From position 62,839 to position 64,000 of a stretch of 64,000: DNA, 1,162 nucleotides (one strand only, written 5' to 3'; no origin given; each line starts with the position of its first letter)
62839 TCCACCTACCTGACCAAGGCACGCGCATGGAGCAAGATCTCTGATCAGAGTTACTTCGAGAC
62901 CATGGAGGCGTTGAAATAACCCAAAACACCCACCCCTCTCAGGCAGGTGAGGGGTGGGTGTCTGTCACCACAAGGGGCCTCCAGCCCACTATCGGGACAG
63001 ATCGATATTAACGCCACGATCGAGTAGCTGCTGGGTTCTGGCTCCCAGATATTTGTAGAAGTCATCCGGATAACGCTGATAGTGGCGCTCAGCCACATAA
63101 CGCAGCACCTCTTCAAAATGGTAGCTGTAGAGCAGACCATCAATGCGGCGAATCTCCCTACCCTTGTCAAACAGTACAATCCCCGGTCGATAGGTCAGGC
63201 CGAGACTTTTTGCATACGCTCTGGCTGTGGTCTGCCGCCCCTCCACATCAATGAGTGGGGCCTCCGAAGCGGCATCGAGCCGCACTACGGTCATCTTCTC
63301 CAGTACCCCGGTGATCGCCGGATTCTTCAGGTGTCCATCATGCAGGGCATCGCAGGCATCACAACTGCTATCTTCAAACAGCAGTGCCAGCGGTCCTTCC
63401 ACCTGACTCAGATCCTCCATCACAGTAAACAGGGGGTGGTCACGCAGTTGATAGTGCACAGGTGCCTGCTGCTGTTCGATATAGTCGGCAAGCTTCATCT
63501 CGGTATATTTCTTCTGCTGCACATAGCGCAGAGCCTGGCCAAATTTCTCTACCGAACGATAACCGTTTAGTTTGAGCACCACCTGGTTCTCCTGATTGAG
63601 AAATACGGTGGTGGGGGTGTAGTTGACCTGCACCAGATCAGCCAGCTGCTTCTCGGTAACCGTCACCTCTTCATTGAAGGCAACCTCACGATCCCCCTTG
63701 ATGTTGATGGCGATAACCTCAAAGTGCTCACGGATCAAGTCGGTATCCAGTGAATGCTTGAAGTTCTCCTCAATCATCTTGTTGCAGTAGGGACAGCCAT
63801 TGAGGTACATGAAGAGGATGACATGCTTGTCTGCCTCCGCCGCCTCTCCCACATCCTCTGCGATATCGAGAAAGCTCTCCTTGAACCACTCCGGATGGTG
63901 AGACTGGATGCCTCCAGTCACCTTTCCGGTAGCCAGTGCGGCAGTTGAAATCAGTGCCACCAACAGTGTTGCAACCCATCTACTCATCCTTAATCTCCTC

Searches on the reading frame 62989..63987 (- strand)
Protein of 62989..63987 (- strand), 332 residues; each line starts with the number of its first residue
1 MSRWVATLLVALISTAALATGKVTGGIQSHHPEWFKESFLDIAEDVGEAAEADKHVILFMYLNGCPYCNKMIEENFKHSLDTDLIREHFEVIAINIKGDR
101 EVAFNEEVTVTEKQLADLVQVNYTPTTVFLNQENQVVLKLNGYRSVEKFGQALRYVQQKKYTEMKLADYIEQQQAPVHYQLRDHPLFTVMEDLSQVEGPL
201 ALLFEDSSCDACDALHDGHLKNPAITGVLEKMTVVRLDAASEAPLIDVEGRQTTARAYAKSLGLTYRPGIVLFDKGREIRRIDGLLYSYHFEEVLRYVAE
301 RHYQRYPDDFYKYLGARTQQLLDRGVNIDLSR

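Call 16: search_protein_families(library=ncbifam, proteins=[window:62989-63987:-], max_evalue=0.001)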
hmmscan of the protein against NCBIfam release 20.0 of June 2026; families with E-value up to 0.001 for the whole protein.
window:62989-63987:- (332 aa): 4 families
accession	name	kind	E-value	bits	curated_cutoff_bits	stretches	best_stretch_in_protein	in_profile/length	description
TIGR02738.1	TrbB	equivalog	9.4e-06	25.4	132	1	44-140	41-135/153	type-F conjugative transfer system pilin assembly thiol-disulfide isomerase TrbB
TIGR01295.2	PedC_BrcD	equivalog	7e-05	22.7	120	0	49-136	51-135/152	PedC/BrcD family bacteriocin maturation disulfide isomerase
NF045694.1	seleno_TsoB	exception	0.00018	19.7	805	0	46-152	467-567/572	rhodanese/DsbD fusion-like selenoprotein TsoB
NF043050.1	DisulfRedDsbH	equivalog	0.0006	19.9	190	1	41-158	47-158/166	disulfide reductase DsbH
